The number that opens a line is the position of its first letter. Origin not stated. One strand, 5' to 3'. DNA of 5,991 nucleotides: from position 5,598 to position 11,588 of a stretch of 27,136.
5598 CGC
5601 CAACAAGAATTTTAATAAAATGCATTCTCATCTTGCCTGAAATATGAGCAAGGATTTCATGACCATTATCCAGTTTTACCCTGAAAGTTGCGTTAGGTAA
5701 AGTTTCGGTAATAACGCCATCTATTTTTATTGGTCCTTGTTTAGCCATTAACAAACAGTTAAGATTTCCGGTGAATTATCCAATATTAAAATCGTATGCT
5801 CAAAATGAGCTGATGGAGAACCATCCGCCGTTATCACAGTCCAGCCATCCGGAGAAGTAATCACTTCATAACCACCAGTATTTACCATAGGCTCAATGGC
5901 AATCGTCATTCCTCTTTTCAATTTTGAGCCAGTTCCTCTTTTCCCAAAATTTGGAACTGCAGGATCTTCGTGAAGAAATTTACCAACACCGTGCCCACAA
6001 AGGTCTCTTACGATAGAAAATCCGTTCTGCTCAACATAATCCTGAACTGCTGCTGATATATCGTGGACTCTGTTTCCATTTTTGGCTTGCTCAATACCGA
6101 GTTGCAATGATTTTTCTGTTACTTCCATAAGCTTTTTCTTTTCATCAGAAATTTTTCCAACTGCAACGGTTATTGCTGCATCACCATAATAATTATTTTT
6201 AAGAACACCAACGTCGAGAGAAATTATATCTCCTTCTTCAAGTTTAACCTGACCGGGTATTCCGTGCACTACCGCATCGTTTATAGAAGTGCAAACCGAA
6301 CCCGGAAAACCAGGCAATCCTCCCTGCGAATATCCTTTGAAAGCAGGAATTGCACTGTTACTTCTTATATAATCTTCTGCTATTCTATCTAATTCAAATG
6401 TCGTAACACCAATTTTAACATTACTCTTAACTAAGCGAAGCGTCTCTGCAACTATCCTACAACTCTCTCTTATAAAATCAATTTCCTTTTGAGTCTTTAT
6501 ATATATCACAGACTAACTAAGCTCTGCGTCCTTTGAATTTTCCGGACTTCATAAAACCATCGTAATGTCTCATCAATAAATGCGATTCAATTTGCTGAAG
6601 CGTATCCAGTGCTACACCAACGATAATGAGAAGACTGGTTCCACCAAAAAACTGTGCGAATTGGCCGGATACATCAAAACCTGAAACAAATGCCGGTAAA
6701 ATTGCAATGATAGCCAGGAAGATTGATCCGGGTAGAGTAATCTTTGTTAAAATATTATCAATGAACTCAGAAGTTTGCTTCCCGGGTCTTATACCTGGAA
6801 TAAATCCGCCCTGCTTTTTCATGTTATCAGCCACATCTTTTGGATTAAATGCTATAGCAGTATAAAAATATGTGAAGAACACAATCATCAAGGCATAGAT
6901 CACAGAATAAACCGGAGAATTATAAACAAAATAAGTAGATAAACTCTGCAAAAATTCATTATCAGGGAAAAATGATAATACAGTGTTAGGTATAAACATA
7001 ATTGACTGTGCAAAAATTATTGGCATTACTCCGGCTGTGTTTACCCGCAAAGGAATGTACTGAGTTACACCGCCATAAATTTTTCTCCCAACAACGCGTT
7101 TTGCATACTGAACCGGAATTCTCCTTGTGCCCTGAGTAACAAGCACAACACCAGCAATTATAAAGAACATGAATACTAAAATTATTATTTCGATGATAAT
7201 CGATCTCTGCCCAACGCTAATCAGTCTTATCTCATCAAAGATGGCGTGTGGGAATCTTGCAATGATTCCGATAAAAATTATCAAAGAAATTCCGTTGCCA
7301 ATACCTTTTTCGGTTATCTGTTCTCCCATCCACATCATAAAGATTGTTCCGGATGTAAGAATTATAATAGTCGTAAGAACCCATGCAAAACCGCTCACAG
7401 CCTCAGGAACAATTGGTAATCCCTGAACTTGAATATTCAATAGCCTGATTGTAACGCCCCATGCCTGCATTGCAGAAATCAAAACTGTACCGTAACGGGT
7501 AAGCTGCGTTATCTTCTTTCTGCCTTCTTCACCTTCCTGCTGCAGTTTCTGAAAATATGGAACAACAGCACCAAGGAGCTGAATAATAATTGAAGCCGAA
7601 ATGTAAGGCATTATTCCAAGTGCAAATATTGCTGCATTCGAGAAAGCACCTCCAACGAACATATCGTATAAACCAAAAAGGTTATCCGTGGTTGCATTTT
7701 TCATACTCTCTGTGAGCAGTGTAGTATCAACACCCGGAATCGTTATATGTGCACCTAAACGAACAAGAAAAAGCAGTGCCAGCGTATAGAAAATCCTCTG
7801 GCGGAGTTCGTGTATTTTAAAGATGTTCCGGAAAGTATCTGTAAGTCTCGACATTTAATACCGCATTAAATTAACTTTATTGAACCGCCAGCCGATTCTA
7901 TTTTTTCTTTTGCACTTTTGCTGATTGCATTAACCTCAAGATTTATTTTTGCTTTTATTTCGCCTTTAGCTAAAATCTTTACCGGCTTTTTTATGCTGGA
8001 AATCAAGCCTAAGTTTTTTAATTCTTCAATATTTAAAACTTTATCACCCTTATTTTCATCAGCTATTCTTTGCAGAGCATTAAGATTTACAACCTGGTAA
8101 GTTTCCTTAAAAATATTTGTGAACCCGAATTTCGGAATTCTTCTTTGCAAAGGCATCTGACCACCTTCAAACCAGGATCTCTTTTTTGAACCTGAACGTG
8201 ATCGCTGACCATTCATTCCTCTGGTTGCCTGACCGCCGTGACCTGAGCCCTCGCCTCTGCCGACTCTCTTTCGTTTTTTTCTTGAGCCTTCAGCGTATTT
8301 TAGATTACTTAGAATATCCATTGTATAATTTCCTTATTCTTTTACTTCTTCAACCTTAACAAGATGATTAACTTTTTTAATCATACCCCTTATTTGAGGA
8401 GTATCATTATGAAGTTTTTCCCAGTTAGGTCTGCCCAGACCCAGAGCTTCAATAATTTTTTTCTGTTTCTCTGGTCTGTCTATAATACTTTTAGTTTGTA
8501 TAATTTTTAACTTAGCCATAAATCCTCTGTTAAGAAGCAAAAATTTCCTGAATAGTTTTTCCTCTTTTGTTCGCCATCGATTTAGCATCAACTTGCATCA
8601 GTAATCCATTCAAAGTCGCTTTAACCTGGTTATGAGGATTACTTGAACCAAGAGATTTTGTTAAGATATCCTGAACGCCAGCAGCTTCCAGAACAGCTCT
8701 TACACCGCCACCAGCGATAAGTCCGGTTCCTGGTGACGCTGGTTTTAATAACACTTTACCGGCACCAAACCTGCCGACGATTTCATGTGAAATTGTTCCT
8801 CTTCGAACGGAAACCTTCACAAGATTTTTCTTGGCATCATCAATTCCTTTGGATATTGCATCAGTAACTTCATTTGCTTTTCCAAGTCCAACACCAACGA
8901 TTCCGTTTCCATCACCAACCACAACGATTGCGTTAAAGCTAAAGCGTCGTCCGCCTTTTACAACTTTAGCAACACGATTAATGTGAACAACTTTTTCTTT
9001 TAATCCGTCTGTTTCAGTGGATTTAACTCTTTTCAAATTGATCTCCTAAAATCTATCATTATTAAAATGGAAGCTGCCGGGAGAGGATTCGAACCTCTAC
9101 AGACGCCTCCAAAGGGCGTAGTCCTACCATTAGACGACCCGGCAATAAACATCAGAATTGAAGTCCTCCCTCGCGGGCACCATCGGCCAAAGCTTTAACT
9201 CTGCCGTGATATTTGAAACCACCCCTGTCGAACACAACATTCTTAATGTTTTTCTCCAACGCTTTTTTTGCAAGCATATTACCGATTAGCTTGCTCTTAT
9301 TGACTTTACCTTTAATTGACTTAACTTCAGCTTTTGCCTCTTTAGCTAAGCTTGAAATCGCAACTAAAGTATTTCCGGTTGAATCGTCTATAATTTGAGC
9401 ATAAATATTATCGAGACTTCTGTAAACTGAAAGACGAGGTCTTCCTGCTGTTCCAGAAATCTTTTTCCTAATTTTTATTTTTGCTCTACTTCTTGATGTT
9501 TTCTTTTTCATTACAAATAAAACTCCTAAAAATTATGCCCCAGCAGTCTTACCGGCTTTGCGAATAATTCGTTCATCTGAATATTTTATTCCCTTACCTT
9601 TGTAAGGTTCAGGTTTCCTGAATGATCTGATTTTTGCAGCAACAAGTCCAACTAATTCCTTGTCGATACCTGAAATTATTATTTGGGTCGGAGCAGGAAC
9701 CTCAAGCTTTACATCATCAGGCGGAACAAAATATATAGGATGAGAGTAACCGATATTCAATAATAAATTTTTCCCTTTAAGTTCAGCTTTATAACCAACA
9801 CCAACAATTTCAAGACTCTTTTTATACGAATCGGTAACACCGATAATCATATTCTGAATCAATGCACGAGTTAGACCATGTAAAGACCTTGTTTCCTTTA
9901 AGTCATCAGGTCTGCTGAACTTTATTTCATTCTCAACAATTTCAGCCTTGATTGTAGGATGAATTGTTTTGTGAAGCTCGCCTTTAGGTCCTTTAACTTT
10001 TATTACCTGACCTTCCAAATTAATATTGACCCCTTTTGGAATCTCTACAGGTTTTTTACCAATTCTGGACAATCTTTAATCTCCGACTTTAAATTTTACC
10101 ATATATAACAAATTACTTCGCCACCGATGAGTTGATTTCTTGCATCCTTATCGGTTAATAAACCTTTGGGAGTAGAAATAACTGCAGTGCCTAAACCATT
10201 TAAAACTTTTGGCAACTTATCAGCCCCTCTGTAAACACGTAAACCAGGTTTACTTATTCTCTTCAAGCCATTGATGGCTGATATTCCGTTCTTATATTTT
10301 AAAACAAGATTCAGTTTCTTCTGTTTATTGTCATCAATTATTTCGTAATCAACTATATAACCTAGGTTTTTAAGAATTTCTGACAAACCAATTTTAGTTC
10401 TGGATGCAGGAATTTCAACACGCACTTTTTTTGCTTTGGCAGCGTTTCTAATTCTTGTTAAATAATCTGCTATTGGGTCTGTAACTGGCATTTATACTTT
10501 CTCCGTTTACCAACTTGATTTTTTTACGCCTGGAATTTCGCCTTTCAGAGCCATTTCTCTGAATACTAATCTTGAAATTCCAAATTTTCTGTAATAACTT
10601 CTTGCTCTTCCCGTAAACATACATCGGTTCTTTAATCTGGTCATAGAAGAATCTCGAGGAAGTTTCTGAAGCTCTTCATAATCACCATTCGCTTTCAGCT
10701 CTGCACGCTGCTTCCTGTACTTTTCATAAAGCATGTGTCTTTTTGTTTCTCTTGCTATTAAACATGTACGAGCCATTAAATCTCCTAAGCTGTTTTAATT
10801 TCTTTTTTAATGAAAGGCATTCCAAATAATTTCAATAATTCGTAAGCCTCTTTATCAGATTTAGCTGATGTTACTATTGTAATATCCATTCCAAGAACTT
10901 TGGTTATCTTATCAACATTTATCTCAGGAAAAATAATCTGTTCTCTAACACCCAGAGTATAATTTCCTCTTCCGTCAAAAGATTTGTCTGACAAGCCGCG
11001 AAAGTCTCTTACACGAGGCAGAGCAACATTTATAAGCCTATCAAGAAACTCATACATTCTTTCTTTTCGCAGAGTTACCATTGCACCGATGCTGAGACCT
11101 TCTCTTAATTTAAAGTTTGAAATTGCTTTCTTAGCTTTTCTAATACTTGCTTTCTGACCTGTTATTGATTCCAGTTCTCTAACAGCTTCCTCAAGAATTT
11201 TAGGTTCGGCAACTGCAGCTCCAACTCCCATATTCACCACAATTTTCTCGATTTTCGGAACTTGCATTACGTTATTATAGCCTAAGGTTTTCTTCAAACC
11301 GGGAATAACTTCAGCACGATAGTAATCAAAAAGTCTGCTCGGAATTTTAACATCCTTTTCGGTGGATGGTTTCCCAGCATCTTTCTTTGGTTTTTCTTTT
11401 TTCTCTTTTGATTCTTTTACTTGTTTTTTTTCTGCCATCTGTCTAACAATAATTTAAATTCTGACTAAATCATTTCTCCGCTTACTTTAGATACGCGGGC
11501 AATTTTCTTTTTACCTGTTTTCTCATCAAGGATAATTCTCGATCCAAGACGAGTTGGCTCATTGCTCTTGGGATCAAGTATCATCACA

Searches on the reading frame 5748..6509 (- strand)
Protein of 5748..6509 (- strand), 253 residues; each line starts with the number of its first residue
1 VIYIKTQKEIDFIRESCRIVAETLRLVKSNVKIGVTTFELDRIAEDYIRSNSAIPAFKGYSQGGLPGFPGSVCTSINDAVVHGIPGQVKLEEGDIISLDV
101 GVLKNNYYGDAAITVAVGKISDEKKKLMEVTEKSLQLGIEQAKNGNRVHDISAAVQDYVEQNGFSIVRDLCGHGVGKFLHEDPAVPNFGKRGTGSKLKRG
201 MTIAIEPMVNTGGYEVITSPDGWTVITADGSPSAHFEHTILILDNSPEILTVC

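Call 6: search_protein_families(library=pfam, proteins=[window:5748-6509:-])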
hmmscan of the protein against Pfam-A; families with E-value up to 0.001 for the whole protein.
window:5748-6509:- (253 aa): 1 family
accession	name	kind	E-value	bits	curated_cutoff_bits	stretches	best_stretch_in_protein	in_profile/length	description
PF00557.29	Peptidase_M24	-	9.8e-49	166.4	23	1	12-242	2-206/208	Metallopeptidase family M24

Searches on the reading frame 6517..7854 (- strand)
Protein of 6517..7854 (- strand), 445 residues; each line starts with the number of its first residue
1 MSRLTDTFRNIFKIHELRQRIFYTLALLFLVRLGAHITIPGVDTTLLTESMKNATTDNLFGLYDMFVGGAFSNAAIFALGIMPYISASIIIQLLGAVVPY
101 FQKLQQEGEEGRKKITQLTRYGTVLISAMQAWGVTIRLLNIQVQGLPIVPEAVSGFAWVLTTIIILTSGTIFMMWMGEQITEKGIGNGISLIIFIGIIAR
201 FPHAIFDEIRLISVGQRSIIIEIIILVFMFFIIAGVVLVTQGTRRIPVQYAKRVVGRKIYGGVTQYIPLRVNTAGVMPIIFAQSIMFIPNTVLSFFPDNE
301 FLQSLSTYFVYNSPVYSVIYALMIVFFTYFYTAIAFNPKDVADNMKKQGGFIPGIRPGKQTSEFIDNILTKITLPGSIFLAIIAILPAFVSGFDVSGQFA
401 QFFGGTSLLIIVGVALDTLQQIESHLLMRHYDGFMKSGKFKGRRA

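Call 6: search_protein_families(library=pfam, proteins=[window:6517-7854:-])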
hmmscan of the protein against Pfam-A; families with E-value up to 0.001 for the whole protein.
window:6517-7854:- (445 aa): 1 family
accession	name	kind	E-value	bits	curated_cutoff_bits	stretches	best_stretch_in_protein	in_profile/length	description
PF00344.25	SecY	-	4.9e-117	391.1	32.2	1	76-419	2-306/306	SecY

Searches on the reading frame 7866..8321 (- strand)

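Call 6: search_protein_families(library=pfam, proteins=[window:7866-8321:-])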
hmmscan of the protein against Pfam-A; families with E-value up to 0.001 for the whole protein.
window:7866-8321:- (151 aa): 1 family
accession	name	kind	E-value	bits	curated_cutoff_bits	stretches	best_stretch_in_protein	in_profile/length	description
PF00828.25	Ribosomal_L27A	-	1.9e-19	70.3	21.5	1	77-148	1-71/72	Ribosomal proteins 50S-L15, 50S-L18e, 60S-L27A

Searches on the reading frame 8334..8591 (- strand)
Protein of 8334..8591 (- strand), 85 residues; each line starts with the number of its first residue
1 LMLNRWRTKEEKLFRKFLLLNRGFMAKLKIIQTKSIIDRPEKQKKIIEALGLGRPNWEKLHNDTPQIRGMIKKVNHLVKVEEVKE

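Call 6: search_protein_families(library=pfam, proteins=[window:8334-8591:-])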
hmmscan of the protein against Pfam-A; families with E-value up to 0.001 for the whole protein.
window:8334-8591:- (85 aa): 1 family
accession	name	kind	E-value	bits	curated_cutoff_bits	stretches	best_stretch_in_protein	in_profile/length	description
PF00327.25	Ribosomal_L30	-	4.4e-20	71.7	23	1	28-78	1-51/51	Ribosomal protein L30p/L7e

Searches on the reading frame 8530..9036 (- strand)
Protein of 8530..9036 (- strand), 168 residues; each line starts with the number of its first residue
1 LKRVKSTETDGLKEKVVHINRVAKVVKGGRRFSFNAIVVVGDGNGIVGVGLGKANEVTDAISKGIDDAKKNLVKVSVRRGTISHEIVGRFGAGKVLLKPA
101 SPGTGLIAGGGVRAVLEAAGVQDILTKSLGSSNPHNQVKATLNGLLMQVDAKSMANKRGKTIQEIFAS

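Call 6: search_protein_families(library=pfam, proteins=[window:8530-9036:-])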
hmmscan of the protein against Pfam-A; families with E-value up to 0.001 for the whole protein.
window:8530-9036:- (168 aa): 2 families
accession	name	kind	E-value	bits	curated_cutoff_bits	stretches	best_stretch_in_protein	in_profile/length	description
PF00333.26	Ribosomal_S5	-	1.2e-29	102.6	27.1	1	12-75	1-64/65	Ribosomal protein S5, N-terminal domain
PF03719.21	Ribosomal_S5_C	-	2.4e-29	101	21.5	1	88-158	1-71/71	Ribosomal protein S5, C-terminal domain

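Call 12: find_related_loci(query=window:8530-9036:-, collection=genome_contigs, flank=1500)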
Query window:8530-9036:- (168 aa) in genome_contigs; peptide patterns used: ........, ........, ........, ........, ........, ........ (x = any residue, [..] = any of these).
600 stretches matched a pattern (row limit reached: there are more); 565 encode a relative of the query (tblastn E <= 1e-3); the best 80 are kept; 80 distinct loci.
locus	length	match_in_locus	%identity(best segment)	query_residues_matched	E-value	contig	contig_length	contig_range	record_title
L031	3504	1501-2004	92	1-168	8e-100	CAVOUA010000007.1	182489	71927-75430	MAG: uncultured Ignavibacteriaceae bacterium isolate MFD09964.bin.4.319 genome assembly, contig: contig_17303, whole gen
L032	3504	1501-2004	85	1-168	3e-89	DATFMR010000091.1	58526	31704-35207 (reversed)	MAG TPA_asm: Ignavibacteriaceae bacterium isolate SMAG_U9230 k141_96118, whole genome shotgun sequence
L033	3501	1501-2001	83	1-167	1e-88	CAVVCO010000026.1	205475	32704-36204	MAG: uncultured Ignavibacteriales bacterium isolate MFD02416.bin.1.346 genome assembly, contig: contig_67488, whole geno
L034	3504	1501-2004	83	1-168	1e-88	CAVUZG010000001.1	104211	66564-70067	MAG: uncultured Ignavibacteria bacterium isolate MFD05684.bin.1.398 genome assembly, contig: contig_106398, whole genome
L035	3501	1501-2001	81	2-168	3e-86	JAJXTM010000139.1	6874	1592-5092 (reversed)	MAG: Bacteroidetes bacterium isolate BP4.bin52 NODE_16531_length_6874_cov_3.831629, whole genome shotgun sequence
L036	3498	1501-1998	80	1-166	6e-86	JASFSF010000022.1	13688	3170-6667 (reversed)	MAG: Ignavibacteria bacterium isolate D1103M12metaG_Bin_482 D1103M12metaG_FD_scaffold_212_c1, whole genome shotgun seque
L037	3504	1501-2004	80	1-168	2e-85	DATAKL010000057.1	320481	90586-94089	MAG TPA_asm: Ignavibacteriales bacterium isolate SMAG_U6937 k141_33279, whole genome shotgun sequence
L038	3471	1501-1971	86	12-168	1e-83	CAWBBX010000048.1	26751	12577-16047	MAG: uncultured Bacteroidetes bacterium isolate MFD02923.bin.2.13 genome assembly, contig: contig_48374, whole genome sh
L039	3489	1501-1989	80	4-166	2e-83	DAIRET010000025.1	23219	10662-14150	MAG TPA_asm: Ignavibacteriaceae bacterium isolate CTOTU18356 NODE_2296_length_23219_cov_5.906234, whole genome shotgun s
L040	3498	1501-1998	81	1-166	2e-83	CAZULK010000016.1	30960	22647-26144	MAG TPA_asm: uncultured Melioribacteraceae bacterium isolate SRP162660_co1_280 genome assembly, contig: NODE_379_length_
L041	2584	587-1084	78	1-166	4e-84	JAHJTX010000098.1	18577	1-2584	MAG: Bacteroidetes bacterium isolate OS_PC_MetaG.mb.71 OS_PC_MetaG.mb.71_k141_175845, whole genome shotgun sequence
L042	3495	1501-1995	79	2-166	4e-83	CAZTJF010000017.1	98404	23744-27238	MAG TPA_asm: uncultured Ignavibacteriaceae bacterium isolate SRP173033_co3_36 genome assembly, contig: NODE_138_length_9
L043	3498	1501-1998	80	1-166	7e-83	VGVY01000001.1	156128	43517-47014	MAG: Ignavibacteria bacterium isolate K_DeepCast_100m_m2_176 K_DeepCast_100m_m2_176_Ga0194127_10000056, whole genome sho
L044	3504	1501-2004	79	1-168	2e-82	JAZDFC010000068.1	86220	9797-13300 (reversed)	MAG: bacterium isolate MEGAHIT-group-0.183 k141_9065660, whole genome shotgun sequence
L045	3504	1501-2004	79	1-168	1e-82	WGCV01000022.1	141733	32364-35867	MAG: Melioribacteraceae bacterium isolate S145_16 k151_166950, whole genome shotgun sequence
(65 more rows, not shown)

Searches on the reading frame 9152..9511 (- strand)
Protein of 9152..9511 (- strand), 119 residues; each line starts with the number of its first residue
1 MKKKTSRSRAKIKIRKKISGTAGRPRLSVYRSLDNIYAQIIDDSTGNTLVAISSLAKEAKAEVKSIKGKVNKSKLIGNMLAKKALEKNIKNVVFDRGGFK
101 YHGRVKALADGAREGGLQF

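Call 6: search_protein_families(library=pfam, proteins=[window:9152-9511:-])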
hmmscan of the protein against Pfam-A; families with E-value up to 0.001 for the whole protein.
window:9152-9511:- (119 aa): 1 family
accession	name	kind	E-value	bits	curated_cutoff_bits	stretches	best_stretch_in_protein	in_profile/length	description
PF00861.27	Ribosomal_L18p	-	1.5e-43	148.3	27.8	1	2-119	2-116/116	Ribosomal L18 of archaea, bacteria, mitoch. and chloroplast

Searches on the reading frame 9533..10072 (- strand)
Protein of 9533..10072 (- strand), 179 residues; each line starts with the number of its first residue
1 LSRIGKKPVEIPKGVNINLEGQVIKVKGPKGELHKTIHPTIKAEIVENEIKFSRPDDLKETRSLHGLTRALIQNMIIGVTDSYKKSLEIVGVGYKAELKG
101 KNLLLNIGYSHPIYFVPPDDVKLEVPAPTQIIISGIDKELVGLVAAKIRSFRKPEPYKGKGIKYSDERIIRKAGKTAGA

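Call 6: search_protein_families(library=pfam, proteins=[window:9533-10072:-])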
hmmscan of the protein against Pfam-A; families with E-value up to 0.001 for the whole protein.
window:9533-10072:- (179 aa): 1 family
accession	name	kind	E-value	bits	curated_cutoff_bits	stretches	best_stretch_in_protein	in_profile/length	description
PF00347.28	Ribosomal_L6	-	1.4e-41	141.5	27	2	90-164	1-79/80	Ribosomal protein L6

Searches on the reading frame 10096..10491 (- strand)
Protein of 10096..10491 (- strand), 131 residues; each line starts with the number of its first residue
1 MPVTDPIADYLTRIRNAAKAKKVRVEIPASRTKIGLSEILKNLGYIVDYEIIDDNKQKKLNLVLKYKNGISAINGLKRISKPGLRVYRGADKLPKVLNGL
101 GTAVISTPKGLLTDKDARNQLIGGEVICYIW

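Call 6: search_protein_families(library=pfam, proteins=[window:10096-10491:-])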
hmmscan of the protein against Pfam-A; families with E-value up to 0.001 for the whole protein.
window:10096-10491:- (131 aa): 1 family
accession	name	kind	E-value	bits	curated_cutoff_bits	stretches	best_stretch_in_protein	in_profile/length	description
PF00410.24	Ribosomal_S8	-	5.1e-47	159.4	24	1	5-131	1-126/126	Ribosomal protein S8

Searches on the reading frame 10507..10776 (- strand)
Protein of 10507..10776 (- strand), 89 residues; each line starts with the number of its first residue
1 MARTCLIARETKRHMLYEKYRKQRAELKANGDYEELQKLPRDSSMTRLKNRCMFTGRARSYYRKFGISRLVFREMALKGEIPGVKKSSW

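Call 6: search_protein_families(library=pfam, proteins=[window:10507-10776:-])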
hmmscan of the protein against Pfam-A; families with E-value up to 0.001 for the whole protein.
window:10507-10776:- (89 aa): 1 family
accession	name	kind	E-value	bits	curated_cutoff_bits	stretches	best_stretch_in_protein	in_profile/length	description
PF00253.27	Ribosomal_S14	-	1.3e-27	95.7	27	1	35-88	1-54/54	Ribosomal protein S14p/S29e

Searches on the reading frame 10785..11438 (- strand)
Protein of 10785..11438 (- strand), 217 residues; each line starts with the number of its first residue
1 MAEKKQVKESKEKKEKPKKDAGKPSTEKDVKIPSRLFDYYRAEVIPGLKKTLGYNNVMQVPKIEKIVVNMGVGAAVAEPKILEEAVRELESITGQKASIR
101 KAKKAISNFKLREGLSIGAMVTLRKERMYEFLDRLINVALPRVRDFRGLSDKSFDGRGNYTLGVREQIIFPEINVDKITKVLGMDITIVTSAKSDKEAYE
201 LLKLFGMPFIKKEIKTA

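Call 6: search_protein_families(library=pfam, proteins=[window:10785-11438:-])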
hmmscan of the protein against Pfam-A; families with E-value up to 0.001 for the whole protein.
window:10785-11438:- (217 aa): 2 families
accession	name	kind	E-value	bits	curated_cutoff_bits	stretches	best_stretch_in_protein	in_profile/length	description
PF00673.26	Ribosomal_L5_C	-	4e-41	139.5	27.8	1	117-209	2-94/94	ribosomal L5P family C-terminus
PF00281.24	Ribosomal_L5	-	2.5e-27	95.3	34.9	1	56-112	1-57/57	Ribosomal protein L5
